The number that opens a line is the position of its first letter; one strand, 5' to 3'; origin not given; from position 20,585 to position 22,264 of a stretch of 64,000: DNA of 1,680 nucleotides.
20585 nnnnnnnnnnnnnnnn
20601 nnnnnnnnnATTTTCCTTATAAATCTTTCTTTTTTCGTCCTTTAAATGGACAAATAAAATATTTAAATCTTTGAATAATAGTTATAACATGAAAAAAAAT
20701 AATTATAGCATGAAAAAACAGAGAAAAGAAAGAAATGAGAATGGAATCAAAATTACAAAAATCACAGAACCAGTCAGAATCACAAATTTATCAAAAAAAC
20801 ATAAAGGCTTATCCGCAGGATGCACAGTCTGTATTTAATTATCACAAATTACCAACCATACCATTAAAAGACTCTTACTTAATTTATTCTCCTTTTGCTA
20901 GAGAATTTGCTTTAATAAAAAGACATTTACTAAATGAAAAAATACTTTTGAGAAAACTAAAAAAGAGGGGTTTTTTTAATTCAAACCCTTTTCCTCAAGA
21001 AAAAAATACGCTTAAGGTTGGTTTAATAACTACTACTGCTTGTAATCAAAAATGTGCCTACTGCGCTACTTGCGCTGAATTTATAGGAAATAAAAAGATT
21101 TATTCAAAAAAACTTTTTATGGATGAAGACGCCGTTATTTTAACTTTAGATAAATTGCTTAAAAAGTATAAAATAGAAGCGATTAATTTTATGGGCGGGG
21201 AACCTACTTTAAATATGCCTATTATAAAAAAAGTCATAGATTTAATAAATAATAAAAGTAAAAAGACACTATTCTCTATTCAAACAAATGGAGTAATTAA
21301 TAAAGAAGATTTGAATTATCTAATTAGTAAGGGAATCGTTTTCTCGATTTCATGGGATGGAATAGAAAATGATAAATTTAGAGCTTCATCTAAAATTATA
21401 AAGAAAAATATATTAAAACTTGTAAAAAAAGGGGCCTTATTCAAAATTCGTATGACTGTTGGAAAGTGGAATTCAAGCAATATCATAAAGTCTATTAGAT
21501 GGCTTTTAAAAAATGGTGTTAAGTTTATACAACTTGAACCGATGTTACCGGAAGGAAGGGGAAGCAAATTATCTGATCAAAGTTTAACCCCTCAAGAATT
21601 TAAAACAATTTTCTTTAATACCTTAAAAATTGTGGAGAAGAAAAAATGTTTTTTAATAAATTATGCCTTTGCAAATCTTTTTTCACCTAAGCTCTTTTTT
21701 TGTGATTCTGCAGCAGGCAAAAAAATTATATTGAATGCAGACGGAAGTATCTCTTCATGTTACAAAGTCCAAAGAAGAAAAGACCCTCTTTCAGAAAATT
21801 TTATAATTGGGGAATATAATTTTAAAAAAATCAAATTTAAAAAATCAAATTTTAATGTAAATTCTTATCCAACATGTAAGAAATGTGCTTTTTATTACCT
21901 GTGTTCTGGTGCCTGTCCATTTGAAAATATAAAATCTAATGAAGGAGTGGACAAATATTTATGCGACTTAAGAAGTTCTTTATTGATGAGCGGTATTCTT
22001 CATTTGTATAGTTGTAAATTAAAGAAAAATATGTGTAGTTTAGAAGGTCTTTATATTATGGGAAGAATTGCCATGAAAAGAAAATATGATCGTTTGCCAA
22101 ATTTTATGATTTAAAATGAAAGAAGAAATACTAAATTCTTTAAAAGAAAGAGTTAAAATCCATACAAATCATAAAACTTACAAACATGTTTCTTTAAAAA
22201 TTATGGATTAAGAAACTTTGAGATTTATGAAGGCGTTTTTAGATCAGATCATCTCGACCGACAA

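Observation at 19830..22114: Radical SAM/SPASM enzyme with an N-terminal extension, divergent from a TrmB-family regulator.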

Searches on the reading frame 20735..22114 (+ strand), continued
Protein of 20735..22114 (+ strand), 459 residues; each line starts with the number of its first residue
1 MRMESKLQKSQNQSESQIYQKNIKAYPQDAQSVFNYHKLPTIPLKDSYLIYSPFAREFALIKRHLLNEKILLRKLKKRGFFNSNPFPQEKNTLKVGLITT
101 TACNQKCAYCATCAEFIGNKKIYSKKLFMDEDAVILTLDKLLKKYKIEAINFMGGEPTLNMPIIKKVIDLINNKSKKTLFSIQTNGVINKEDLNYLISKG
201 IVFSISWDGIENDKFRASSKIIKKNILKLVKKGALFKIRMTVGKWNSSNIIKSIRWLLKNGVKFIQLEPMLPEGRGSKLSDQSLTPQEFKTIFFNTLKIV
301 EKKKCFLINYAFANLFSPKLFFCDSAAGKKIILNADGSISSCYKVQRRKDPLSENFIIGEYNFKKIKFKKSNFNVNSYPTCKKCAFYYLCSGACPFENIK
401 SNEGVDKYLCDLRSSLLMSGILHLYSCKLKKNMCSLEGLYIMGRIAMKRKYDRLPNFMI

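Call 77: search_protein_families(library=ncbifam, proteins=[P0021, P0024, P0030, P0033, P0040, P0050, P0060, P0080, P0100, P0140], max_evalue=1e-20)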
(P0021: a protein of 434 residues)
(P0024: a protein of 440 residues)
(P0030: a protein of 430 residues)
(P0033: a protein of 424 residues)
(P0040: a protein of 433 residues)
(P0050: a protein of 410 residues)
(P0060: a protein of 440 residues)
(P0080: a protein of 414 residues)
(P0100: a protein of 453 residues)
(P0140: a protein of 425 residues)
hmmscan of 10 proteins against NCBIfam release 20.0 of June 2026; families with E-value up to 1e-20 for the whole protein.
P0021 (434 aa): 20 families
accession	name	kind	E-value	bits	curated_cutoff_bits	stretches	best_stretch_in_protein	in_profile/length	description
TIGR04064.1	rSAM_nif11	equivalog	1.6e-42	145.8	518.7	1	55-206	68-227/459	nif11-like peptide radical SAM maturase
NF047865.1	rSAM_PapB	equivalog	2.8e-42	145.1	340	1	66-388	4-329/330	PapB family radical SAM/SPASM ranthipeptide maturase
TIGR03942.1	sulfatase_rSAM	equivalog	1.5e-32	113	349.45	1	72-401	8-350/363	anaerobic sulfatase maturase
TIGR03974.1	rSAM_six_Cys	equivalog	5.6e-29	101.3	425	1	43-405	73-446/451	thioether cross-link-forming SCIFF peptide maturase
NF038107.1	rSAM_NF038107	equivalog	2.9e-27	95.5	600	1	37-390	57-415/444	Cys-every-fifth radical SAM/SPASM peptide maturase CefB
NF041298.1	rSAM_mat_DynA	equivalog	1e-26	93.8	450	1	72-395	8-340/356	dynobactin maturation radical SAM/SPASM protein DynA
TIGR04068.1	rSAM_ocin_clost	equivalog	1.1e-26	93.8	500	1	61-214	80-243/462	Cys-rich peptide radical SAM maturase CcpM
TIGR04463.1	rSAM_vs_C_rich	equivalog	6.7e-26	91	525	1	35-382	52-401/438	TIGR04463 family radical SAM/SPASM RiPP maturase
NF038170.1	lachnocin_rSAM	equivalog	1.3e-25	90.2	550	1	58-371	69-391/440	lachnocin radical SAM maturase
NF040492.1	not_ScfB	exception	1.3e-25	90.2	855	1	60-405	90-445/450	ScfB-related radical SAM/SPASM orphan maturase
TIGR03978.1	rSAM_paired_1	equivalog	2.4e-25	89.2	370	1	60-416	77-459/466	His-Xaa-Ser system radical SAM maturase HxsB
TIGR04163.1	rSAM_cobopep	equivalog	4.6e-25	88.2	375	1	70-411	69-422/428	peptide-modifying radical SAM enzyme CbpB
TIGR03906.1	quino_hemo_SAM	equivalog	1.5e-24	86.5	453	1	66-213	95-251/467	quinohemoprotein amine dehydrogenase maturation protein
TIGR04261.1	rSAM_GlyRichRpt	subfamily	5.4e-24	84.9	310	0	72-243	4-185/363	cyclophane-forming radical SAM/SPASM peptide maturase GrrM/OscB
TIGR04148.1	GG_samocin_CFB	equivalog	4.8e-22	78.7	300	1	65-214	17-182/411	radical SAM peptide maturase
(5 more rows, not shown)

P0024 (440 aa): 9 families
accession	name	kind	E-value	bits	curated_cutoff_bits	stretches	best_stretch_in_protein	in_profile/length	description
NF047865.1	rSAM_PapB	equivalog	8.7e-40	136.9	340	1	72-392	4-328/330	PapB family radical SAM/SPASM ranthipeptide maturase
TIGR04064.1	rSAM_nif11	equivalog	2.1e-30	105.8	518.7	1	65-224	72-240/459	nif11-like peptide radical SAM maturase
TIGR03974.1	rSAM_six_Cys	equivalog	5.2e-28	98.1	425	1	74-396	100-435/451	thioether cross-link-forming SCIFF peptide maturase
TIGR03906.1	quino_hemo_SAM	equivalog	2.7e-27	95.6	453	1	73-404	96-437/467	quinohemoprotein amine dehydrogenase maturation protein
TIGR03978.1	rSAM_paired_1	equivalog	4.7e-26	91.6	370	1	75-276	87-299/466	His-Xaa-Ser system radical SAM maturase HxsB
NF040492.1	not_ScfB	exception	1.4e-25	90.1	855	1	73-390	97-425/450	ScfB-related radical SAM/SPASM orphan maturase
TIGR04280.1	geopep_mat_rSAM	hypoth_equivalog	9e-23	80.9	400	1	70-398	83-410/428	geopeptide radical SAM maturase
TIGR04068.1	rSAM_ocin_clost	equivalog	2.7e-22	79.3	500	1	70-211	83-235/462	Cys-rich peptide radical SAM maturase CcpM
TIGR03942.1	sulfatase_rSAM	equivalog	3.4e-21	75.7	349.45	0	79-390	9-334/363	anaerobic sulfatase maturase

P0030 (430 aa): 15 families
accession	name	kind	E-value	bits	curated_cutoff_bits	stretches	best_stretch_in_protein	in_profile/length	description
NF047865.1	rSAM_PapB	equivalog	9.5e-50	169.7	340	1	71-390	5-327/330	PapB family radical SAM/SPASM ranthipeptide maturase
TIGR03974.1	rSAM_six_Cys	equivalog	2.6e-43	148.5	425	1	67-408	95-445/451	thioether cross-link-forming SCIFF peptide maturase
TIGR04064.1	rSAM_nif11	equivalog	4.9e-41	140.9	518.7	1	59-248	68-261/459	nif11-like peptide radical SAM maturase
NF040492.1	not_ScfB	exception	7.2e-36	124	855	1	71-407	97-443/450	ScfB-related radical SAM/SPASM orphan maturase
TIGR03906.1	quino_hemo_SAM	equivalog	9.2e-33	113.6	453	1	65-414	92-449/467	quinohemoprotein amine dehydrogenase maturation protein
TIGR03942.1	sulfatase_rSAM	equivalog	7.4e-30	104.2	349.45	1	76-404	8-349/363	anaerobic sulfatase maturase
TIGR04163.1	rSAM_cobopep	equivalog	5.5e-29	101.2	375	1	74-407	69-414/428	peptide-modifying radical SAM enzyme CbpB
TIGR04115.1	rSAM_Cxxx_rpt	equivalog_domain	7.4e-29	101.3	350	1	71-385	4-331/359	radical SAM peptide maturase, CXXX-repeat target family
TIGR03978.1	rSAM_paired_1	equivalog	1.2e-28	100.2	370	1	72-280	86-301/466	His-Xaa-Ser system radical SAM maturase HxsB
NF038107.1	rSAM_NF038107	equivalog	1.3e-27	96.7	600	1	64-416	80-434/444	Cys-every-fifth radical SAM/SPASM peptide maturase CefB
TIGR04068.1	rSAM_ocin_clost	equivalog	7.5e-27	94.3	500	1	63-218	78-241/462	Cys-rich peptide radical SAM maturase CcpM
TIGR04463.1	rSAM_vs_C_rich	equivalog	8.7e-26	90.6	525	1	63-418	76-433/438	TIGR04463 family radical SAM/SPASM RiPP maturase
NF038170.1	lachnocin_rSAM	equivalog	1.9e-23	83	550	1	64-415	71-423/440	lachnocin radical SAM maturase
NF041298.1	rSAM_mat_DynA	equivalog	3e-23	82.4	450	1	76-403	8-344/356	dynobactin maturation radical SAM/SPASM protein DynA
TIGR04148.1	GG_samocin_CFB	equivalog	3.1e-22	79.4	300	1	70-216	18-177/411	radical SAM peptide maturase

P0033 (424 aa): 11 families
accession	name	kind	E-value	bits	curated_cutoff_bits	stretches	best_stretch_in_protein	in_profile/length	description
TIGR04064.1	rSAM_nif11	equivalog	2.7e-45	155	518.7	1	70-407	78-426/459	nif11-like peptide radical SAM maturase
NF047865.1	rSAM_PapB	equivalog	3.7e-42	144.7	340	1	72-395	5-330/330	PapB family radical SAM/SPASM ranthipeptide maturase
TIGR03978.1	rSAM_paired_1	equivalog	4.2e-38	131.3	370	1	73-280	86-302/466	His-Xaa-Ser system radical SAM maturase HxsB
TIGR03974.1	rSAM_six_Cys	equivalog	4.3e-32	111.6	425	1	70-411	97-446/451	thioether cross-link-forming SCIFF peptide maturase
TIGR03906.1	quino_hemo_SAM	equivalog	1.9e-31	109.3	453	1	70-417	94-449/467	quinohemoprotein amine dehydrogenase maturation protein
TIGR03942.1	sulfatase_rSAM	equivalog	8.1e-31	107.4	349.45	1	77-403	8-346/363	anaerobic sulfatase maturase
NF040492.1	not_ScfB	exception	7.6e-29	100.9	855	1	70-411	95-445/450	ScfB-related radical SAM/SPASM orphan maturase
NF038170.1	lachnocin_rSAM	equivalog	4.7e-27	94.9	550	1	65-377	71-391/440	lachnocin radical SAM maturase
TIGR04068.1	rSAM_ocin_clost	equivalog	1e-26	93.9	500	1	70-212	84-236/462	Cys-rich peptide radical SAM maturase CcpM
TIGR04115.1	rSAM_Cxxx_rpt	equivalog_domain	7.6e-23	81.6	350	1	72-405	4-351/359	radical SAM peptide maturase, CXXX-repeat target family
NF038107.1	rSAM_NF038107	equivalog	1.4e-21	76.8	600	1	46-422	61-438/444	Cys-every-fifth radical SAM/SPASM peptide maturase CefB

P0040 (433 aa): 14 families
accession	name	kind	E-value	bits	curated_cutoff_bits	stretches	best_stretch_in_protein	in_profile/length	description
NF047865.1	rSAM_PapB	equivalog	2.2e-48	165.2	340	1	69-389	4-327/330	PapB family radical SAM/SPASM ranthipeptide maturase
TIGR04064.1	rSAM_nif11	equivalog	7.4e-36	123.8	518.7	1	62-409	72-431/459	nif11-like peptide radical SAM maturase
TIGR03974.1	rSAM_six_Cys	equivalog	1.4e-33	116.5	425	1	58-409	87-447/451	thioether cross-link-forming SCIFF peptide maturase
TIGR03906.1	quino_hemo_SAM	equivalog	2.5e-30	105.6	453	1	57-410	84-446/467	quinohemoprotein amine dehydrogenase maturation protein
TIGR04115.1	rSAM_Cxxx_rpt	equivalog_domain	6.3e-28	98.3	350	1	70-386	4-333/359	radical SAM peptide maturase, CXXX-repeat target family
TIGR03942.1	sulfatase_rSAM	equivalog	2.1e-26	92.9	349.45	1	75-392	8-338/363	anaerobic sulfatase maturase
NF038107.1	rSAM_NF038107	equivalog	1.3e-25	90.1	600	1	64-388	81-410/444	Cys-every-fifth radical SAM/SPASM peptide maturase CefB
NF038170.1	lachnocin_rSAM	equivalog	2.1e-25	89.5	550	1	63-375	71-392/440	lachnocin radical SAM maturase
NF040492.1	not_ScfB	exception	2.1e-25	89.5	855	1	69-408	96-445/450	ScfB-related radical SAM/SPASM orphan maturase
TIGR04068.1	rSAM_ocin_clost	equivalog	2.2e-25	89.5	500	1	65-220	81-244/462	Cys-rich peptide radical SAM maturase CcpM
TIGR04163.1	rSAM_cobopep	equivalog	3.7e-25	88.5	375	1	73-408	69-416/428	peptide-modifying radical SAM enzyme CbpB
NF041298.1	rSAM_mat_DynA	equivalog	1.6e-22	80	450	1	75-400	8-343/356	dynobactin maturation radical SAM/SPASM protein DynA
TIGR04148.1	GG_samocin_CFB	equivalog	9.6e-22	77.7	300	0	69-214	18-176/411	radical SAM peptide maturase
TIGR04280.1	geopep_mat_rSAM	hypoth_equivalog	4.6e-21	75.3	400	1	63-396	79-410/428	geopeptide radical SAM maturase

P0050 (410 aa): 11 families
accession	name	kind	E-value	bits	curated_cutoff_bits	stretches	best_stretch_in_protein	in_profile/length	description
TIGR04064.1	rSAM_nif11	equivalog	1.5e-42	145.9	518.7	1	68-207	79-226/459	nif11-like peptide radical SAM maturase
NF047865.1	rSAM_PapB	equivalog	2.8e-40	138.5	340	1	69-386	5-330/330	PapB family radical SAM/SPASM ranthipeptide maturase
TIGR03974.1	rSAM_six_Cys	equivalog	8.2e-30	104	425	0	68-227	98-266/451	thioether cross-link-forming SCIFF peptide maturase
TIGR03942.1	sulfatase_rSAM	equivalog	3.6e-27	95.4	349.45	1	75-401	9-353/363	anaerobic sulfatase maturase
NF038107.1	rSAM_NF038107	equivalog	1.5e-25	89.9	600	1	54-373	73-401/444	Cys-every-fifth radical SAM/SPASM peptide maturase CefB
TIGR03978.1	rSAM_paired_1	equivalog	1.7e-25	89.8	370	1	71-406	87-452/466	His-Xaa-Ser system radical SAM maturase HxsB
TIGR04068.1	rSAM_ocin_clost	equivalog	1.2e-24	87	500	1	70-212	87-239/462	Cys-rich peptide radical SAM maturase CcpM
TIGR03906.1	quino_hemo_SAM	equivalog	3.8e-24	85.1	453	0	71-208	98-244/467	quinohemoprotein amine dehydrogenase maturation protein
NF040492.1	not_ScfB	exception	1.3e-22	80.3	855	1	62-402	90-445/450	ScfB-related radical SAM/SPASM orphan maturase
TIGR04115.1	rSAM_Cxxx_rpt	equivalog_domain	5.2e-22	78.8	350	1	70-381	5-335/359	radical SAM peptide maturase, CXXX-repeat target family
NF038170.1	lachnocin_rSAM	equivalog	9.6e-22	77.4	550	1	71-392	80-414/440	lachnocin radical SAM maturase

P0060 (440 aa): 6 families
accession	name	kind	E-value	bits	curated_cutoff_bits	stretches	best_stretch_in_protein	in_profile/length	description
NF047865.1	rSAM_PapB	equivalog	5e-32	111.4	340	1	80-259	2-186/330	PapB family radical SAM/SPASM ranthipeptide maturase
TIGR03974.1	rSAM_six_Cys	equivalog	1.8e-26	93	425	0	79-257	95-282/451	thioether cross-link-forming SCIFF peptide maturase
TIGR04064.1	rSAM_nif11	equivalog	1.2e-24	86.9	518.7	0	74-239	71-243/459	nif11-like peptide radical SAM maturase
NF040492.1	not_ScfB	exception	5e-23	81.7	855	0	77-257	91-281/450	ScfB-related radical SAM/SPASM orphan maturase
NF038107.1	rSAM_NF038107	equivalog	1.1e-22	80.4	600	1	74-432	78-435/444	Cys-every-fifth radical SAM/SPASM peptide maturase CefB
TIGR03978.1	rSAM_paired_1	equivalog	2.2e-21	76.2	370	0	85-288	87-301/466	His-Xaa-Ser system radical SAM maturase HxsB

P0080 (414 aa): 4 families
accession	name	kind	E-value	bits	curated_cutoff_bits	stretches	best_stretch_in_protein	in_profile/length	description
NF047865.1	rSAM_PapB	equivalog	2e-32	112.7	340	1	64-376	3-321/330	PapB family radical SAM/SPASM ranthipeptide maturase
TIGR04064.1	rSAM_nif11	equivalog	8.3e-26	90.7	518.7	1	33-203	44-227/459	nif11-like peptide radical SAM maturase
TIGR03942.1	sulfatase_rSAM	equivalog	6.9e-24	84.6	349.45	1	71-403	8-354/363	anaerobic sulfatase maturase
TIGR03978.1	rSAM_paired_1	equivalog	1.5e-22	80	370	1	57-408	77-453/466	His-Xaa-Ser system radical SAM maturase HxsB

P0100 (453 aa): 4 families
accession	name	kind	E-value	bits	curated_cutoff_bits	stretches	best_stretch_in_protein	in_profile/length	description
NF047865.1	rSAM_PapB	equivalog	3.9e-26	92.1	340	1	106-425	5-328/330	PapB family radical SAM/SPASM ranthipeptide maturase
TIGR03974.1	rSAM_six_Cys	equivalog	7.4e-24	84.4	425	1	110-440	103-443/451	thioether cross-link-forming SCIFF peptide maturase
TIGR04064.1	rSAM_nif11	equivalog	1.9e-22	79.6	518.7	1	99-439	73-426/459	nif11-like peptide radical SAM maturase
TIGR03978.1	rSAM_paired_1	equivalog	3e-21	75.7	370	0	85-295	65-282/466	His-Xaa-Ser system radical SAM maturase HxsB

P0140 (425 aa): 6 families
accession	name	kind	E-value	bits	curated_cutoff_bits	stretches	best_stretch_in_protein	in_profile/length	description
NF047865.1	rSAM_PapB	equivalog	7.4e-38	130.6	340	1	78-256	5-189/330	PapB family radical SAM/SPASM ranthipeptide maturase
TIGR04064.1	rSAM_nif11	equivalog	4.9e-30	104.6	518.7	0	64-225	68-235/459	nif11-like peptide radical SAM maturase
TIGR03906.1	quino_hemo_SAM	equivalog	3.4e-29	101.8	453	1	80-413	98-437/467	quinohemoprotein amine dehydrogenase maturation protein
TIGR03974.1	rSAM_six_Cys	equivalog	2.3e-26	92.7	425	0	80-256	101-287/451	thioether cross-link-forming SCIFF peptide maturase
NF040492.1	not_ScfB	exception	6.7e-24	84.6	855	1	82-414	101-439/450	ScfB-related radical SAM/SPASM orphan maturase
TIGR03942.1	sulfatase_rSAM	equivalog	5.7e-21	75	349.45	0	84-258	9-192/363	anaerobic sulfatase maturase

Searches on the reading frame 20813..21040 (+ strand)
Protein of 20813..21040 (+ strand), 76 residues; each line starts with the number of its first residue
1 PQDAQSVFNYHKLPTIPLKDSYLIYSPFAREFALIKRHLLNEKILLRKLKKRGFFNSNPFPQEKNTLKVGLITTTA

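Call 57: search_protein_families(library=pfam, alignment_id=A2, max_evalue=10)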
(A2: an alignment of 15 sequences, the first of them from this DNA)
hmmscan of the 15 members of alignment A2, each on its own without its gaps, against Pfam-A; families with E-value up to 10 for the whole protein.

A. member 1, seq(76 aa): 0 families

B. families by the number of members that match (of 15 scanned): 6 families
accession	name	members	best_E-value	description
PF04497.17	Pox_E2-like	1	0.1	Poxviridae protein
PF10705.14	Ycf15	1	0.11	Chloroplast protein precursor Ycf15 putative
PF24548.1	EF_EFCAB10_C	1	0.12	EFCAB10, C-terminal EF-hand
PF08969.16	USP8_dimer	1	0.17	USP8 dimerisation domain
PF01754.22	zf-A20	1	0.17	A20-like zinc finger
PF00676.26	E1_dh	1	0.18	Dehydrogenase E1 component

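Call 58: search_solved_structures(query=A2, max_evalue=10, show_alignments=3)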
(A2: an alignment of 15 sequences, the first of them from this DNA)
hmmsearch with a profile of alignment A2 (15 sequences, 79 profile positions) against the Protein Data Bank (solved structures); distinct sequences matched with E-value up to 10: 2.
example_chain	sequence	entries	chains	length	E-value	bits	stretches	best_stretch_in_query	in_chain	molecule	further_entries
2qyo_A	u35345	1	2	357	1.1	12.6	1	35-77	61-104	O-methyltransferase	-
7whf_G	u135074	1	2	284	4.4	10.6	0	41-59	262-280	Heimdallarchaeota Gelsolin domain-containing protein 2DGel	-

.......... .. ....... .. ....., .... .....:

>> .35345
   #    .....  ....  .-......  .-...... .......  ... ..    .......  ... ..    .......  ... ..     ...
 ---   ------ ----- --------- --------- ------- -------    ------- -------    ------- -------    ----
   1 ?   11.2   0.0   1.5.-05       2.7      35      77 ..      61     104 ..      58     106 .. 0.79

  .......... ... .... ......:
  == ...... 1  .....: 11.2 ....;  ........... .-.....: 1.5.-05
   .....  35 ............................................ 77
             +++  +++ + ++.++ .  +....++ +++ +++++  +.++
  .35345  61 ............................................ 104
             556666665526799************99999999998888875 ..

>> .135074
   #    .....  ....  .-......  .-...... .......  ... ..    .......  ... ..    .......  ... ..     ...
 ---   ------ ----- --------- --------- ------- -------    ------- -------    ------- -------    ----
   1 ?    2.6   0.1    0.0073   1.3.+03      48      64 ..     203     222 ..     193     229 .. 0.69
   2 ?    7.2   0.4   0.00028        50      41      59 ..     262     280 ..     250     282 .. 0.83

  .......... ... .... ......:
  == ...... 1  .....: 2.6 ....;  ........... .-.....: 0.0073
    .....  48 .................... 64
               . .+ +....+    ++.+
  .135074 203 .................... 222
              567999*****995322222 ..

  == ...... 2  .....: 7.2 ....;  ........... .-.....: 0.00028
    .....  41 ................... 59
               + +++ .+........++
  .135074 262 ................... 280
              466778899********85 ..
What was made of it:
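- On RRE (PqqD-like RiPP recognition element): A profile search against PDB sequences gave nothing relevant (calls 57, 58).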

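Call 65: predict_structure(alignment_id=A2)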
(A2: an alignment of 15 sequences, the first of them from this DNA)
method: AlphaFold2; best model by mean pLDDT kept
length: 76 residues; sequences in the alignment: 15
mean_pLDDT: 81.5   pTM: 0.59
mean pLDDT of the five models: 81.5, 80.0, 79.4, 78.9, 77.3
residues with pLDDT >= 90: 39; 70-90: 18; 50-70: 17; < 50: 2
segments of 3 or more residues with pLDDT < 50: none
pLDDT, mean of each block of 10 residues (from residue 1): 62 92 93 94 92 79 65 72
secondary structure, 60 per line:
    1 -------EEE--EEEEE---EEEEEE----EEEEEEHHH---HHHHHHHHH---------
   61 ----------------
elements in order: E8-10 E13-17 E21-26 E31-36 H43-51
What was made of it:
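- On RRE (PqqD-like RiPP recognition element): The model has four strands and one helix (pLDDT 81.5; call 65).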
